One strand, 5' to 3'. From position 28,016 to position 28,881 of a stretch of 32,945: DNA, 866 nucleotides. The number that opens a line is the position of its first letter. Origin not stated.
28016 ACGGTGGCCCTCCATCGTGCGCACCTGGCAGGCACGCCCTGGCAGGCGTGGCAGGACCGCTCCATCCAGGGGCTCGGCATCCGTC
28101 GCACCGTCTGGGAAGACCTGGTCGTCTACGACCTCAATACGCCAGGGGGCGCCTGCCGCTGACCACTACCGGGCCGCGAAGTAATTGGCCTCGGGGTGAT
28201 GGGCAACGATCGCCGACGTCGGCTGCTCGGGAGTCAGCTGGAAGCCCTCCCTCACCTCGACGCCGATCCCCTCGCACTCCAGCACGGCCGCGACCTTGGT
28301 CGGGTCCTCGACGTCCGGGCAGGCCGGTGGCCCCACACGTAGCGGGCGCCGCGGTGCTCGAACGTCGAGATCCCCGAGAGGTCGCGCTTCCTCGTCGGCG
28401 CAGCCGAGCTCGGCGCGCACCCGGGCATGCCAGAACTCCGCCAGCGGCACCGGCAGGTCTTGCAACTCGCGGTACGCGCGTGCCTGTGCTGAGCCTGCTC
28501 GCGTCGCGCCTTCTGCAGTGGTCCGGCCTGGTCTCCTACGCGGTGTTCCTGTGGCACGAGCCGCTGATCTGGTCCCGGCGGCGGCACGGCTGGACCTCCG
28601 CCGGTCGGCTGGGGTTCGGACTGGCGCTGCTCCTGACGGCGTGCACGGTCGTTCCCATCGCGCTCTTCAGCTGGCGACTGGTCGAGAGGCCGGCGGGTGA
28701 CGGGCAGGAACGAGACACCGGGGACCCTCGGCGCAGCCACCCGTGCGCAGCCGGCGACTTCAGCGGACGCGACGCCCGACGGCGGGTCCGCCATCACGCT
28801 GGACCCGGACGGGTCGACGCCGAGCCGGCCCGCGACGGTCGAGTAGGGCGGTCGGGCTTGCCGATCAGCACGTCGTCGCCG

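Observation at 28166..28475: Diverged, frameshifted second copy of the metH 3' end, 3.47 kb from the real one and on the same strand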

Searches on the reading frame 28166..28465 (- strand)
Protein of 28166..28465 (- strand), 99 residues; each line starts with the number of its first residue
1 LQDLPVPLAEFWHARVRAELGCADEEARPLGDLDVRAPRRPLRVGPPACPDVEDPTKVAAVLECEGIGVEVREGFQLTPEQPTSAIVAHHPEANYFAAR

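Call 62: list_cluster_members(proteins=[P0001, P0391, window:28166-28465:-, window:28296-28700:+])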
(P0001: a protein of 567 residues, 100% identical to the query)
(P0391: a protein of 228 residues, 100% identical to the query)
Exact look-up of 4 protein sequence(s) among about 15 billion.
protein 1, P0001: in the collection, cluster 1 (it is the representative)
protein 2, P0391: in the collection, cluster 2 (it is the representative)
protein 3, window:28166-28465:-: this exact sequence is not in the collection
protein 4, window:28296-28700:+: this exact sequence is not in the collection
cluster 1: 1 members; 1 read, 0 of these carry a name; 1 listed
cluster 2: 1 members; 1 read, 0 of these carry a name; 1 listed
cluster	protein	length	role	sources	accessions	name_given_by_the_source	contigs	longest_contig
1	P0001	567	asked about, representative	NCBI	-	-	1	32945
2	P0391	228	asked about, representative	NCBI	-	-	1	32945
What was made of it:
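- No gene with this exact product is on record (call 62).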

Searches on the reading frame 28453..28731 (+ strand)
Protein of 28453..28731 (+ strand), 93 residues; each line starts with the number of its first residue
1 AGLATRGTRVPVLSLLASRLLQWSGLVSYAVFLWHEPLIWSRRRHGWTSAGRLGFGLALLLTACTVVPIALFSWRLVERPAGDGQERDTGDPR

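Call 11: search_protein_families(library=pfam, proteins=[window:28477-28701:+], max_evalue=0.01)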
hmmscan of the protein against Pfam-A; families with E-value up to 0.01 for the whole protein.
window:28477-28701:+ (75 aa): 0 families

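Call 53: search_protein_representatives(protein=window:28453-28731:+)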
Query: 93 residues. Proteins with E-value up to 0.001 (for the whole library): 461; up to 1e-10: 8; up to 1e-30: 0. The best 150 are listed.
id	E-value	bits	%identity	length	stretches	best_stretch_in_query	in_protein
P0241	5.6e-16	74.7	58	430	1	10-81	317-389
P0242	5.7e-16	74.7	60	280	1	13-82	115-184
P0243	1.2e-15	73.7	50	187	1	9-90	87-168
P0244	1.1e-13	67.3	51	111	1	3-81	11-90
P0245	5.6e-13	65.1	51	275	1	4-82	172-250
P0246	3.6e-11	59.3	45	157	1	5-81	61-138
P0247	3.7e-11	59.3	47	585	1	7-81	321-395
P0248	6.7e-11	58.4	43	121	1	12-81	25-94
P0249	7.0e-10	55.2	47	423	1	13-82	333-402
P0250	7.5e-10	55.1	41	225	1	15-87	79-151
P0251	3.0e-09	53.1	43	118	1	18-82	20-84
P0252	4.7e-09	52.5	50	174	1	6-81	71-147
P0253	5.1e-09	52.4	45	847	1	11-79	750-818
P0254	6.7e-09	52.0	44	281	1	7-81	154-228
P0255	7.3e-09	51.9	36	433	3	4-82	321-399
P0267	3.1e-08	49.9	36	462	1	9-82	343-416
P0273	6.8e-08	48.8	48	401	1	9-81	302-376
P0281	1.1e-07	48.2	51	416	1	10-83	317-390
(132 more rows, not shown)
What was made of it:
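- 28481..28695 (+): AT3' : 5'-truncated relic of an Acyl_transf_3 (O-acyltransferase) gene. It is the last ~72 conserved codons and lacks about 318 N-terminal codons. phmmer against 1.84 billion representatives gives 461 hits; the best, P0241, has E 5.6e-16 and matches residues 317-389 of 430 (call 53).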

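Call 54: search_protein_families(library=pfam, proteins=[P0241, P0247, P0249, P0255, P0267, P0281, P0273], max_evalue=0.001)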
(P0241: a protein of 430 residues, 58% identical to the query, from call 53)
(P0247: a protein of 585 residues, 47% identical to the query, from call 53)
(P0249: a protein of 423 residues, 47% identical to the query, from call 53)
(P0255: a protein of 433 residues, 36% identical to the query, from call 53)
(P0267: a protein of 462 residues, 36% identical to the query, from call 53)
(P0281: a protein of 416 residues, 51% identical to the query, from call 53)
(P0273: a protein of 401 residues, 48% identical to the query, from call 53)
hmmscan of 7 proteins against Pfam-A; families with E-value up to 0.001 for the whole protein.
P0241 (430 aa): 1 family
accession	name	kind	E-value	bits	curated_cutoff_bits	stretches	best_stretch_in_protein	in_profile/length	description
PF01757.29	Acyl_transf_3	-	3.3e-32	112.3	31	1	13-372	3-312/326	Acyltransferase domain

P0247 (585 aa): 1 family
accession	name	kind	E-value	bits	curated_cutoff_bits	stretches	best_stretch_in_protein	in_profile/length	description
PF01757.29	Acyl_transf_3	-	1.5e-28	100.3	31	1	15-388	3-325/326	Acyltransferase domain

P0249 (423 aa): 1 family
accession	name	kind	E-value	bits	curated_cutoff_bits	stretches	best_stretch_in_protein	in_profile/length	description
PF01757.29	Acyl_transf_3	-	2.5e-21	76.5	31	1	17-394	2-325/326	Acyltransferase domain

P0255 (433 aa): 1 family
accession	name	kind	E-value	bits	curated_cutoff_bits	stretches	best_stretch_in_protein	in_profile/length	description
PF01757.29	Acyl_transf_3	-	2e-28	99.9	31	1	23-391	2-325/326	Acyltransferase domain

P0267 (462 aa): 1 family
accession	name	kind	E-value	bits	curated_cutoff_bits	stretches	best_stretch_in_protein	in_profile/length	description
PF01757.29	Acyl_transf_3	-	3.7e-31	108.8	31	1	37-409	2-326/326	Acyltransferase domain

P0281 (416 aa): 1 family
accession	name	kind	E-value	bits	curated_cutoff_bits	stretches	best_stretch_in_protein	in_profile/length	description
PF01757.29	Acyl_transf_3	-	2.7e-27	96.1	31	1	13-384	3-325/326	Acyltransferase domain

P0273 (401 aa): 1 family
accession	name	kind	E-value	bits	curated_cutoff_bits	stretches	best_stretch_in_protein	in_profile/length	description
PF01757.29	Acyl_transf_3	-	1.7e-27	96.8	31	1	20-366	2-322/326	Acyltransferase domain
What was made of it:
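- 28481..28695 (+): All 7 full-length hits scanned are PF01757 (call 54).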
